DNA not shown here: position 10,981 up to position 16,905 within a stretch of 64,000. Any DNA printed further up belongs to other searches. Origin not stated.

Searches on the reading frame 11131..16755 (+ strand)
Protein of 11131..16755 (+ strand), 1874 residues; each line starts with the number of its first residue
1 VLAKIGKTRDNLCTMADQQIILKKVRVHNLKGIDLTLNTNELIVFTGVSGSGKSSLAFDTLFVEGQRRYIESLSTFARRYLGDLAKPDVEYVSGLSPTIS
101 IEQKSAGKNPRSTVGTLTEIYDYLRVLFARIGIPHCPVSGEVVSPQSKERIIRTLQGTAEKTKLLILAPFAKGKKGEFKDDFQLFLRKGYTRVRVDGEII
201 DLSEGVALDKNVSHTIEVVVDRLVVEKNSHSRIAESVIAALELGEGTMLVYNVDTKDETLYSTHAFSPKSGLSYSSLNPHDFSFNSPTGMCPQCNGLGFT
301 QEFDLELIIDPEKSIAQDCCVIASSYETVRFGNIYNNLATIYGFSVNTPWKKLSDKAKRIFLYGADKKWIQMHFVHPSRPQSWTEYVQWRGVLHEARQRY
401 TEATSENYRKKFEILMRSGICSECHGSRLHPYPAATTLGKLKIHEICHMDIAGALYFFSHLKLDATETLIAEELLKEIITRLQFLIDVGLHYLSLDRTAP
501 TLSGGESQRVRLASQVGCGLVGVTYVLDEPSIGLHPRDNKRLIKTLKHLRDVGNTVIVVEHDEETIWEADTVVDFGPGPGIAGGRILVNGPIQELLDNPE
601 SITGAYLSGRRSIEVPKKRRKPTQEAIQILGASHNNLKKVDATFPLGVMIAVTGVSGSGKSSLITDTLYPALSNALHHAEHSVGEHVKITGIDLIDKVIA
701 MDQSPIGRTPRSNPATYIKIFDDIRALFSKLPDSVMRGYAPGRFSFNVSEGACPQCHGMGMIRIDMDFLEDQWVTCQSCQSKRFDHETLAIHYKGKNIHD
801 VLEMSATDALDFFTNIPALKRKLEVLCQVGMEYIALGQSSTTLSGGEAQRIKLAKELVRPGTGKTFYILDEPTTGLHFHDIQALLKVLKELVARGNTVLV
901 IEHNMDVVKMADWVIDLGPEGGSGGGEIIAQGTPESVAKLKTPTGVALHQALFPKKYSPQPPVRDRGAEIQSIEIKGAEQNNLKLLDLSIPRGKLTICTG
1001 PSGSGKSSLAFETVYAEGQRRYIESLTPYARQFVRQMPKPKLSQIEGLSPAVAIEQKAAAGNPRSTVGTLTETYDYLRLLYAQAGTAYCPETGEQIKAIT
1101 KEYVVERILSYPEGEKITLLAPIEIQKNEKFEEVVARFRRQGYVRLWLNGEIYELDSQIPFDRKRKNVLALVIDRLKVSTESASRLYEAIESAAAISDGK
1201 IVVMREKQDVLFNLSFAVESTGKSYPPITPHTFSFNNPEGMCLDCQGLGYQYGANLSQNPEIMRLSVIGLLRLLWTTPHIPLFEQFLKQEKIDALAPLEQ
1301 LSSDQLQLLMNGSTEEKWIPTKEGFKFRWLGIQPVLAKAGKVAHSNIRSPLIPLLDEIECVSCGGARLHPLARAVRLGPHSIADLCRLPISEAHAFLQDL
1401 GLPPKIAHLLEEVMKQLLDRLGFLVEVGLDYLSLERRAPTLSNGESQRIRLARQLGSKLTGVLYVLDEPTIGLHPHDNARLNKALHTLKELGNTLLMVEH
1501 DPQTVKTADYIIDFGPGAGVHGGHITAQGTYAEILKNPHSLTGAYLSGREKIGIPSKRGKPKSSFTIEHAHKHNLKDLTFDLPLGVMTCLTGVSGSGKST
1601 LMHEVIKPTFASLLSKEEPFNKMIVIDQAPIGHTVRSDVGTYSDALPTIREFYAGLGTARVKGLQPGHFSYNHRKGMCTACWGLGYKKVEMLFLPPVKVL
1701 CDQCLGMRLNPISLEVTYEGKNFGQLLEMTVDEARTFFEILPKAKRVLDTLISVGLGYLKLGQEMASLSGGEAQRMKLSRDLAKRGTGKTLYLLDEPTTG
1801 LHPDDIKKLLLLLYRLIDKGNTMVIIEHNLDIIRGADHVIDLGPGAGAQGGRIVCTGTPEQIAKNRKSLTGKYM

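Call 59: search_protein_families(library=ncbifam, proteins=[window:11131-16755:+], max_evalue=0.00001)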
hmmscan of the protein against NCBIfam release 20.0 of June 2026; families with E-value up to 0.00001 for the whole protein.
window:11131-16755:+ (1874 aa): 184 families (the best 25 are shown)
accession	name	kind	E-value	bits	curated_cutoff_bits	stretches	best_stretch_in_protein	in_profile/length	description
NF001503.0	PRK00349.1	equivalog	0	2360.3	1147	2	17-948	3-937/943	excinuclease ABC subunit UvrA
TIGR00630.1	uvra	equivalog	0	2330.7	729.8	2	20-938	2-924/924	excinuclease ABC subunit UvrA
NF001885.0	PRK00635.1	equivalog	0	1503.7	3054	4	20-1316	6-1283/1809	excinuclease ABC subunit A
TIGR03608.1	L_ocin_972_ABC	subfamily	9.8e-68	227.7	254.85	4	820-917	113-206/206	putative bacteriocin export ABC transporter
NF040873.1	AztA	equivalog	5.1e-66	221.9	220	4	825-916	103-190/191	zinc ABC transporter ATP-binding protein AztA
TIGR02857.1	CydD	equivalog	2.7e-64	218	435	4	835-917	451-529/529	thiol reductant ABC exporter subunit CydD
TIGR04521.1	ECF_ATPase_2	equivalog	1.8e-61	207.7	330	4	821-938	123-233/279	energy-coupling factor transporter ATPase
NF010068.0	PRK13548.1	equivalog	8e-58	195.6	261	4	823-939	119-232/261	heme ABC transporter ATP-binding protein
TIGR02673.1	FtsE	equivalog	1.3e-55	188.3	264.85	4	823-910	119-202/214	cell division ATP-binding protein FtsE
TIGR04520.1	ECF_ATPase_1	equivalog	1e-54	185.8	315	4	824-939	119-225/269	energy-coupling factor transporter ATPase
TIGR03873.1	F420-0_ABC_ATP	hypoth_equivalog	8.5e-51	172.7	372.4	4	825-937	121-224/256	putative F420-0 ABC transporter ATP-binding protein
TIGR00972.1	3a0107s01c2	equivalog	9.5e-51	172.5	343.2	2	1410-1549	117-246/248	phosphate ABC transporter ATP-binding protein PstB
TIGR02315.1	ABC_phnC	equivalog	4.9e-47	160.4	266.1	2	1745-1864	124-235/243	phosphonate ABC transporter ATP-binding protein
TIGR01166.1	cbiO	subfamily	2.2e-46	157.7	211.8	4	496-564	122-188/190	cobalt ABC transporter, ATP-binding protein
NF008379.0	PRK11174.1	equivalog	7.4e-46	157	684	3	1427-1538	473-574/588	heme ABC transporter permease/ATP-binding protein CydD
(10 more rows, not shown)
